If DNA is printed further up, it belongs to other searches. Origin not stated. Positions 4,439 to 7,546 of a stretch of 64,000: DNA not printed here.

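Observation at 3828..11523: Four-gene STK / Hsp70-FHA / HerA-like ATPase / CX2CX3C-protein operon that matches no named system I know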

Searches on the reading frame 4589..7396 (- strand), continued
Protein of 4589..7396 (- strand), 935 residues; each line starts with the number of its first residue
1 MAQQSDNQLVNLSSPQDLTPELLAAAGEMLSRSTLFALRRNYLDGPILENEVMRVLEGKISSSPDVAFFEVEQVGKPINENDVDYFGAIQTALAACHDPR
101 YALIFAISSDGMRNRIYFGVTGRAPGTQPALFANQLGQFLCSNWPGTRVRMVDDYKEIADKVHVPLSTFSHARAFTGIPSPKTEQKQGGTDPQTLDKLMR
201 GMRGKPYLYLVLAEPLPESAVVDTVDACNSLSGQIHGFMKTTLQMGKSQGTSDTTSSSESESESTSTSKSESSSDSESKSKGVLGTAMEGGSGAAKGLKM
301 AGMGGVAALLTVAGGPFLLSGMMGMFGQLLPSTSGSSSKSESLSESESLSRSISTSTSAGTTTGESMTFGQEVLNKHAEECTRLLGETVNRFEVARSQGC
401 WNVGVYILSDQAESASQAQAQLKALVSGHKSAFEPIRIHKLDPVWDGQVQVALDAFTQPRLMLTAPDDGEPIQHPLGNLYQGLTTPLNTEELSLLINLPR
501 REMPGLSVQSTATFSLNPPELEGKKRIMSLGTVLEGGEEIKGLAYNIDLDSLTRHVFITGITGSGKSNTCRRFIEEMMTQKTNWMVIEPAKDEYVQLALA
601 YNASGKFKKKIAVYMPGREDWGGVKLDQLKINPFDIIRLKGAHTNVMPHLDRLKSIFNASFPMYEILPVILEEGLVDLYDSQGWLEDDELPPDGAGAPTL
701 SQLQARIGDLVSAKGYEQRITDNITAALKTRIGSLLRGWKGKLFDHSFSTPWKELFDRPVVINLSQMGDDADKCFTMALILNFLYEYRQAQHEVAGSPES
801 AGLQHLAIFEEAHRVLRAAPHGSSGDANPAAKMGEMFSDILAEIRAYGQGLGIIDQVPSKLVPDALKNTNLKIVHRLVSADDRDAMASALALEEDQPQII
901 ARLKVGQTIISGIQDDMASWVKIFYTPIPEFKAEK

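Call 62: search_protein_families(library=ncbifam, proteins=[L012:4824-7529:+, L011:7992-10748:+, L025:7788-11426:+, L026:3546-7109:+, L030:7965-11393:+, L033:7232-10885:+, L037:7230-10433:+, L040:7845-10895:+, L053:7821-10931:+], max_evalue=1e-10)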
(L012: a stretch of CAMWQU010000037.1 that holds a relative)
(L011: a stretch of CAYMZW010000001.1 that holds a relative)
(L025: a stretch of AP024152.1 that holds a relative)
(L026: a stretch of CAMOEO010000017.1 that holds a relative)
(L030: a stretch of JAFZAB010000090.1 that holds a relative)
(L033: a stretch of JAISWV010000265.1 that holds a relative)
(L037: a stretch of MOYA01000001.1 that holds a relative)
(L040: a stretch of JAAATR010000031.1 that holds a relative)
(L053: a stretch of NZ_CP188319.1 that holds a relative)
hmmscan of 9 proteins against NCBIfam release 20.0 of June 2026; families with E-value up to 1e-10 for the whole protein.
L012:4824-7529:+ (901 aa): 2 families
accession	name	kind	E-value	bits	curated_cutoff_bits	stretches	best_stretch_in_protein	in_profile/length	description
NF053655.1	CedD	equivalog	8e-21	74.3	600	1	699-898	343-526/527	DNA-translocating ATPase CedD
NF033849.1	ser_rich_anae_1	subfamily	1.3e-17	62.5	650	0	703-867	939-1106/1163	serine-rich protein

L011:7992-10748:+ (918 aa): 3 families
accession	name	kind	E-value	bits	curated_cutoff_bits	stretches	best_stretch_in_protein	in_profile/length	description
NF033849.1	ser_rich_anae_1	subfamily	1e-22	79.4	650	1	717-878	940-1099/1163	serine-rich protein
NF053655.1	CedD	equivalog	2.3e-18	66.2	600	1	717-903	348-513/527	DNA-translocating ATPase CedD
NF040937.1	HerA_Thermprot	equivalog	1.7e-11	43.2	800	0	750-916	310-462/487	DNA double-strand break repair helicase HerA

L025:7788-11426:+ (1212 aa): 2 families
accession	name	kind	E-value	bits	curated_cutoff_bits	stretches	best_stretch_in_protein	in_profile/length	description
NF033849.1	ser_rich_anae_1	subfamily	1.2e-34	118.9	650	1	336-838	590-1098/1163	serine-rich protein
NF053655.1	CedD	equivalog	2.7e-16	59.3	600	0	790-870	439-519/527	DNA-translocating ATPase CedD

L026:3546-7109:+ (1187 aa): 3 families
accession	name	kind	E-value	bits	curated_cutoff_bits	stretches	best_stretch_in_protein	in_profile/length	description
NF033849.1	ser_rich_anae_1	subfamily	2.4e-38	131.2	650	1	246-909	469-1104/1163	serine-rich protein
NF053655.1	CedD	equivalog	5.8e-18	64.9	600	0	858-930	442-514/527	DNA-translocating ATPase CedD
NF040937.1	HerA_Thermprot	equivalog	1.3e-11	43.7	800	0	780-928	311-448/487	DNA double-strand break repair helicase HerA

L030:7965-11393:+ (1142 aa): 3 families
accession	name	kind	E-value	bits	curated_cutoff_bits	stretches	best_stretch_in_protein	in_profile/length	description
NF033849.1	ser_rich_anae_1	subfamily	3.6e-33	114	650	1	243-875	472-1104/1163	serine-rich protein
NF053655.1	CedD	equivalog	5.7e-19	68.2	600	1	824-895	442-513/527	DNA-translocating ATPase CedD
NF040937.1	HerA_Thermprot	equivalog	5.9e-11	41.4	800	0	745-895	310-449/487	DNA double-strand break repair helicase HerA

L033:7232-10885:+ (1217 aa): 2 families
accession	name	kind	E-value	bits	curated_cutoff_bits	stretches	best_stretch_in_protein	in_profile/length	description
NF033849.1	ser_rich_anae_1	subfamily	9.7e-33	112.6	650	1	551-938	692-1099/1163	serine-rich protein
NF053655.1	CedD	equivalog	8e-18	64.4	600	1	887-973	437-523/527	DNA-translocating ATPase CedD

L037:7230-10433:+ (1067 aa): 2 families
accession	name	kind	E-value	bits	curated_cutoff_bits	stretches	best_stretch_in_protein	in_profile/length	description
NF033849.1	ser_rich_anae_1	subfamily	1.7e-34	118.4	650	1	247-737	595-1098/1163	serine-rich protein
NF053655.1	CedD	equivalog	5.6e-16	58.3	600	1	684-775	434-525/527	DNA-translocating ATPase CedD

L040:7845-10895:+ (1016 aa): 4 families
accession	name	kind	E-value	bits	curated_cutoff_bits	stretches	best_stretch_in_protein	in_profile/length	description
NF033849.1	ser_rich_anae_1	subfamily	2.2e-32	111.4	650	1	344-852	598-1127/1163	serine-rich protein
NF053655.1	CedD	equivalog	8.3e-24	84.1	600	1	680-855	350-514/527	DNA-translocating ATPase CedD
NF045975.1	VirB4_plasma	equivalog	2.2e-15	55.5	590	1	487-805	489-808/894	Mbov_0397 family ICE element conjugal transfer ATPase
NF040819.1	helicase_HerA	equivalog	6.6e-11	41.4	970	0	736-875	390-523/561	DNA double-strand break repair helicase HerA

L053:7821-10931:+ (1036 aa): 5 families
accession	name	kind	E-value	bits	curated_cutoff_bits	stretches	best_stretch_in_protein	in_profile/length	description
NF053655.1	CedD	equivalog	2.4e-27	95.8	600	1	508-884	198-525/527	DNA-translocating ATPase CedD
NF033849.1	ser_rich_anae_1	subfamily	2.4e-22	78.2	650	1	225-848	457-1100/1163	serine-rich protein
NF040937.1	HerA_Thermprot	equivalog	1.6e-13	49.9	800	1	522-891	129-468/487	DNA double-strand break repair helicase HerA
NF042943.1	HerA_antiphage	equivalog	4e-13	48.8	800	0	724-872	397-537/566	anti-phage-associated helicase HerA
NF040819.1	helicase_HerA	equivalog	6.9e-13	48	970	0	792-886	421-517/561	DNA double-strand break repair helicase HerA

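Call 67: search_protein_families(library=pfam, proteins=[L070:3474-5741:+, L070:5714-7840:+, L048:1680-6299:+, L044:10453-14154:-, L044:14161-15591:-, L066:8849-12343:-, L058:4909-6063:+, L058:6302-7210:+, L058:13844-14827:+, L080:1623-4352:+], max_evalue=0.0001)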
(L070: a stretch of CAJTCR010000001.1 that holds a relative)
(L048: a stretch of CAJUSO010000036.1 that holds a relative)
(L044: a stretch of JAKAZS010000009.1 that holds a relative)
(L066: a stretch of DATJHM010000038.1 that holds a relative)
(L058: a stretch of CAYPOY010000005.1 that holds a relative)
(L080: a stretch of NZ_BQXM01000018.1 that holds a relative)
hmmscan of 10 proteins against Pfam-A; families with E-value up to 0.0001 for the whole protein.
L070:3474-5741:+ (755 aa): 1 family
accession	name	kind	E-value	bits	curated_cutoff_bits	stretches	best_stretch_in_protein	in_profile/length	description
PF00069.31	Pkinase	-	5.2e-15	56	31.7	1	140-278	61-197/263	Protein kinase domain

L070:5714-7840:+ (708 aa): 3 families
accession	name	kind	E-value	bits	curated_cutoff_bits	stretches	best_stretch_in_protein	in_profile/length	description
PF14559.12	TPR_19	-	7.2e-08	33.1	25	1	195-251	1-56/68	Tetratricopeptide repeat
PF13181.12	TPR_8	-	2.5e-07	30.8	25.7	1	221-250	2-31/34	Tetratricopeptide repeat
PF07719.23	TPR_2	-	7.6e-06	26.1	27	0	221-250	2-31/34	Tetratricopeptide repeat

L048:1680-6299:+ (1539 aa): 2 families
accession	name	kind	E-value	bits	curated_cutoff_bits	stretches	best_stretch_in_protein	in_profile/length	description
PF00069.31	Pkinase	-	9.1e-12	45.4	31.7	1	134-227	57-152/263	Protein kinase domain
PF13191.12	AAA_16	-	3.9e-05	24.7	32.6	0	415-465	2-55/167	AAA ATPase domain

L044:10453-14154:- (1233 aa): 7 families
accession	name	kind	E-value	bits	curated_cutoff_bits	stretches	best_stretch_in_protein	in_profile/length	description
PF00069.31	Pkinase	-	6.4e-42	144.2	31.7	1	504-750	1-244/263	Protein kinase domain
PF07714.23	PK_Tyr_Ser-Thr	-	1.5e-26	93.7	23.1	1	545-709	40-209/258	Protein tyrosine and serine/threonine kinase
PF07719.23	TPR_2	-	7.8e-09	35.4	27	0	959-991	2-34/34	Tetratricopeptide repeat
PF14559.12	TPR_19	-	1e-07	32.6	25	0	1167-1215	10-59/68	Tetratricopeptide repeat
PF13181.12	TPR_8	-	4.1e-06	27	25.7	0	959-991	2-34/34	Tetratricopeptide repeat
PF13371.12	TPR_9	-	7.4e-06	26.3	35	0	1172-1223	19-70/73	Tetratricopeptide repeat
PF00515.34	TPR_1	-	4.4e-05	23.6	27.8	0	967-991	10-34/34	Tetratricopeptide repeat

L044:14161-15591:- (476 aa): 4 families
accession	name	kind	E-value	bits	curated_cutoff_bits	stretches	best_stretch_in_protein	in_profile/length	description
PF00069.31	Pkinase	-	5.5e-37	128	31.7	1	220-453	3-253/263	Protein kinase domain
PF07714.23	PK_Tyr_Ser-Thr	-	3.3e-20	72.9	23.1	1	221-421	4-208/258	Protein tyrosine and serine/threonine kinase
PF01636.29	APH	-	1.9e-08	34.8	23.2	1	314-368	138-197/239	Phosphotransferase enzyme family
PF03109.22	ABC1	-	8.5e-06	25.5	22.9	1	249-370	103-216/244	ABC1 atypical kinase-like domain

L066:8849-12343:- (1164 aa): 3 families
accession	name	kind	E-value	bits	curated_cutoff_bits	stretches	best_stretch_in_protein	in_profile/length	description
PF00069.31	Pkinase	-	2.3e-21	76.8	31.7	1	10-186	70-252/263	Protein kinase domain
PF11721.14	Malectin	-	5.9e-19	69.1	23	1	802-936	3-156/163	Malectin domain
PF07714.23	PK_Tyr_Ser-Thr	-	1.5e-18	67.5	23.1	1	8-185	71-248/258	Protein tyrosine and serine/threonine kinase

L058:4909-6063:+ (384 aa): 4 families
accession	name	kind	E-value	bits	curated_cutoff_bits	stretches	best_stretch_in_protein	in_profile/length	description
PF00069.31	Pkinase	-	2e-44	152.4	31.7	1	37-245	1-198/263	Protein kinase domain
PF07714.23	PK_Tyr_Ser-Thr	-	4.3e-30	105.3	23.1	1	39-245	3-206/258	Protein tyrosine and serine/threonine kinase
PF01636.29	APH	-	3.4e-07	30.7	23.2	0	82-163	32-113/239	Phosphotransferase enzyme family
PF03109.22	ABC1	-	9.4e-07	28.7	22.9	1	97-203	127-227/244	ABC1 atypical kinase-like domain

L058:6302-7210:+ (302 aa): 6 families
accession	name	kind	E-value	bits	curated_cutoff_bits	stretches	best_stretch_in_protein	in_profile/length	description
PF00498.31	FHA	-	8.1e-21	74.7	20.7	1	66-129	2-67/67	FHA domain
PF16697.10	Yop-YscD_cpl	-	2e-17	63.6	33.2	1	53-136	7-91/94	Inner membrane component of T3SS, cytoplasmic domain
PF13240.11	Zn_Ribbon_1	-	1.6e-08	34.5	25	1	5-25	2-22/23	zinc-ribbon domain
PF12773.13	DZR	-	1.8e-06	28.4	27.3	1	5-43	1-32/45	Double zinc ribbon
PF13248.11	Zn_ribbon_3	-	3e-06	26.9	27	1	4-26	4-26/26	zinc-ribbon domain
PF24460.1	DUF7575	-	8.3e-05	22.3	28.5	0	4-26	5-27/28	Domain of unknown function (DUF7575)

L058:13844-14827:+ (327 aa): 3 families
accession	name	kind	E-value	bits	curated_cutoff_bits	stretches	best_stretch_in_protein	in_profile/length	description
PF00498.31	FHA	-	2.6e-20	73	20.7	1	255-318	1-67/67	FHA domain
PF16697.10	Yop-YscD_cpl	-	6.3e-19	68.5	33.2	1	238-325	2-91/94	Inner membrane component of T3SS, cytoplasmic domain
PF01145.31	Band_7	-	1.2e-15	58.5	23.6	1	4-158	20-173/176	SPFH domain / Band 7 family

L080:1623-4352:+ (909 aa): 2 families
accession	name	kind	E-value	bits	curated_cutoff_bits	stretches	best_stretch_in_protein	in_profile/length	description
PF00069.31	Pkinase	-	2e-40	139.3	31.7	1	143-364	22-258/263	Protein kinase domain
PF07714.23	PK_Tyr_Ser-Thr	-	3.6e-20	72.8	23.1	1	140-365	23-256/258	Protein tyrosine and serine/threonine kinase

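Call 75: search_solved_structures(query=A3, max_evalue=10)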
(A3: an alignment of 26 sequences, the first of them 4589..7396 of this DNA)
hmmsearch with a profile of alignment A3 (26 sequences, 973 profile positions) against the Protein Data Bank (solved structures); distinct sequences matched with E-value up to 10: 71 (the best 60 are shown).
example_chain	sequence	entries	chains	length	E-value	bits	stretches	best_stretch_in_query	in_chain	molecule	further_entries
9x1l_A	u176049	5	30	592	1.7e-20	75.8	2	804-929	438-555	DNA helicase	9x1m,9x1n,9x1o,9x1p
4d2i_A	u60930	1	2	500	2.9e-18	68.5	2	802-925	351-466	HERA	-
8yho_A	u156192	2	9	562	8.4e-17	63.6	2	716-910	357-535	DUF87 domain-containing protein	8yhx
8xau_A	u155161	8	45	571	1.1e-13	53.3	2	776-929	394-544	ATP-binding protein | HerA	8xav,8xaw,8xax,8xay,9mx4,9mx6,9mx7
8wiv_A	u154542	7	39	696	1.2e-13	53.1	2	775-916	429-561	Helicase HerA central domain-containing protein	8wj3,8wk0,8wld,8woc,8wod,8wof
9c1m_M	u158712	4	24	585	2.7e-11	45.4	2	772-929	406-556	ATP-binding protein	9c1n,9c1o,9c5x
8j4u_M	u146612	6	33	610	6.2e-08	34.3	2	757-923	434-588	Nucleoside triphosphate hydrolase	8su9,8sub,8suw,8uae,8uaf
8ziq_M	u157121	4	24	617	1.2e-05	26.7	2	534-568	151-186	HerA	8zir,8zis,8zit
6sz9_A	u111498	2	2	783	0.0027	18.9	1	520-576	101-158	IcmO (DotL)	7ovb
11kk_A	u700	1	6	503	0.0043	18.3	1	544-574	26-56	HerA like helicase YjgR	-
6eph_B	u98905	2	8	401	0.035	15.3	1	547-567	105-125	Zeta_1 toxin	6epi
2v3c_C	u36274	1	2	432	0.05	14.7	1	547-614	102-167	SIGNAL RECOGNITION 54 KDA PROTEIN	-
3ndb_B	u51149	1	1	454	0.053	14.6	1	547-614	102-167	Signal recognition 54 kDa protein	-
2eyu_A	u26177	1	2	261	0.088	13.9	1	547-572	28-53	twitching motility protein PilT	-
4ag5_A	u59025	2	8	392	0.11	13.6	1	553-691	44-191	TYPE IV SECRETORY PATHWAY VIRB4 COMPONENTS-LIKE PROTEIN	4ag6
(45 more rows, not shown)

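Call 77: search_protein_families(library=pfam, proteins=[L043:5969-6706:+, L043:6922-7416:+, L043:11607-12434:+, L043:12431-13153:+, L043:13087-16041:+, L082:6979-7704:+, L082:10727-11425:+, L082:11869-12654:+, L082:12659-14137:+, L082:14134-17637:+], max_evalue=0.001)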
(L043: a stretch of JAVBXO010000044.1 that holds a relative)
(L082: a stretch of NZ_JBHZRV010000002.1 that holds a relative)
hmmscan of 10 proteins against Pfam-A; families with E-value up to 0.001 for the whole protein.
L043:5969-6706:+ (245 aa): 0 families

L043:6922-7416:+ (164 aa): 0 families

L043:11607-12434:+ (275 aa): 0 families

L043:12431-13153:+ (240 aa): 0 families

L043:13087-16041:+ (984 aa): 0 families

L082:6979-7704:+ (241 aa): 4 families
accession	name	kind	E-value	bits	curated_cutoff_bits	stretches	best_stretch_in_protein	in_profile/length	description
PF00092.34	VWA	-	1e-14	55.6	23.8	1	19-189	2-173/174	von Willebrand factor type A domain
PF13519.12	VWA_2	-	3.4e-11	44.2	27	1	19-126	1-106/107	von Willebrand factor type A domain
PF05762.20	VWA_CoxE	-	5.4e-05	23.2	26.4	1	13-143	53-179/222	VWA domain containing CoxE-like protein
PF13768.12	VWA_3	-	0.00058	20.4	27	0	19-167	3-145/155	von Willebrand factor type A domain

L082:10727-11425:+ (232 aa): 0 families

L082:11869-12654:+ (261 aa): 1 family
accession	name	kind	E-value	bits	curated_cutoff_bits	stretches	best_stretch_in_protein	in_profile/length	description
PF13672.11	PP2C_2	-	2.6e-40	138.6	24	1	35-240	1-209/209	Protein phosphatase 2C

L082:12659-14137:+ (492 aa): 2 families
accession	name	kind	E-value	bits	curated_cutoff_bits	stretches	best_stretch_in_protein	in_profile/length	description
PF00069.31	Pkinase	-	9.7e-11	42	31.7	1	146-255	98-205/263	Protein kinase domain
PF06293.20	Kdo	-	0.00048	20.1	21.3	1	132-197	101-170/207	Lipopolysaccharide kinase (Kdo/WaaP) family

L082:14134-17637:+ (1167 aa): 10 families
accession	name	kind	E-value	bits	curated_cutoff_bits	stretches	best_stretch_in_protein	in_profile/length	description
PF13087.12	AAA_12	-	5.1e-32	111.5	27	1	898-1128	5-194/195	AAA domain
PF13086.12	AAA_11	-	1.4e-31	110.7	27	1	489-868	4-254/257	AAA domain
PF13604.12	AAA_30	-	3e-10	40.6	27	1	489-527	4-43/191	AAA domain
PF13245.12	AAA_19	-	4.2e-10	40.4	25.1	1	491-553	1-57/134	AAA domain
PF01443.25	Viral_helicase1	-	0.00015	22.1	21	0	809-875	41-110/228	Viral superfamily 1 RNA helicase core domain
PF24883.2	NPHP3_N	-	0.0002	22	24.8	0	501-528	21-48/164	Nephrocystin 3, N-terminal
PF09848.15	SLFN-g3_helicase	-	0.00047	20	24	0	503-533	2-32/354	Schlafen group 3, DNA/RNA helicase domain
PF04851.21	ResIII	-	0.00069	20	22.5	0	487-532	4-53/164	Type III restriction enzyme, res subunit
PF13191.12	AAA_16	-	0.00084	20.3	32.6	0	500-535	22-52/167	AAA ATPase domain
PF20720.3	nSTAND3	-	0.00094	19.4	27.2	0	493-526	9-41/155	Novel STAND NTPase 3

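Call 80: find_encoding_contigs(protein=P0020, flank=10000, max_places=1)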
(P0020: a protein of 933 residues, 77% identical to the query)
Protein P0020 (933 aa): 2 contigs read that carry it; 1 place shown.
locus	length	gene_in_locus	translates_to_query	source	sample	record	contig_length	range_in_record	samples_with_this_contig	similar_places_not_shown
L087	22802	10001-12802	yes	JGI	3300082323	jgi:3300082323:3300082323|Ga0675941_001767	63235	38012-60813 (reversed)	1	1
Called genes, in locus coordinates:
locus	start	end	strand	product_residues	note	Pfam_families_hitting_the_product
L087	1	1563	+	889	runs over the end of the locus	PF13191:AAA_16, PF25873:WHD_MalT, PF13424:TPR_12 (faint), PF17874:TPR_MalT, PF00196:GerE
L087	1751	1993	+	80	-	-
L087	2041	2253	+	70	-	-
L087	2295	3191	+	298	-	PF12837:Fer4_6 (faint), PF12838:Fer4_7 (weak), PF13237:Fer4_10 (weak), PF14697:Fer4_21 (faint), PF13187:Fer4_9 (weak), PF13484:Fer4_16 (faint), PF00037:Fer4 (weak), PF00881:Nitroreductase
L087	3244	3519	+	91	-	PF13239:2TM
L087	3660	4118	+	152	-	PF00892:EamA (weak)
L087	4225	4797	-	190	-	PF11667:DUF3267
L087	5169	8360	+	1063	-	PF00069:Pkinase, PF07714:PK_Tyr_Ser-Thr, PF03109:ABC1 (weak), PF13371:TPR_9 (faint), PF13432:TPR_16 (faint), PF00515:TPR_1 (faint), PF07719:TPR_2 (faint), PF13181:TPR_8 (faint)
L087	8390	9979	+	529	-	PF00012:HSP70, PF16697:Yop-YscD_cpl, PF00498:FHA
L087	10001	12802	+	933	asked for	PF01935:DUF87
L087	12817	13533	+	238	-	-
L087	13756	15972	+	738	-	-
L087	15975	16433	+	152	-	PF00856:SET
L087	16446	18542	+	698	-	-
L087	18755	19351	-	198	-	PF00990:GGDEF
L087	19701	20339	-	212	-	PF02734:Dak2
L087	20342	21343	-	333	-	PF02733:Dak1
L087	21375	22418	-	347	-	PF01116:F_bP_aldolase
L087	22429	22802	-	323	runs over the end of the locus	PF02653:BPD_transp_2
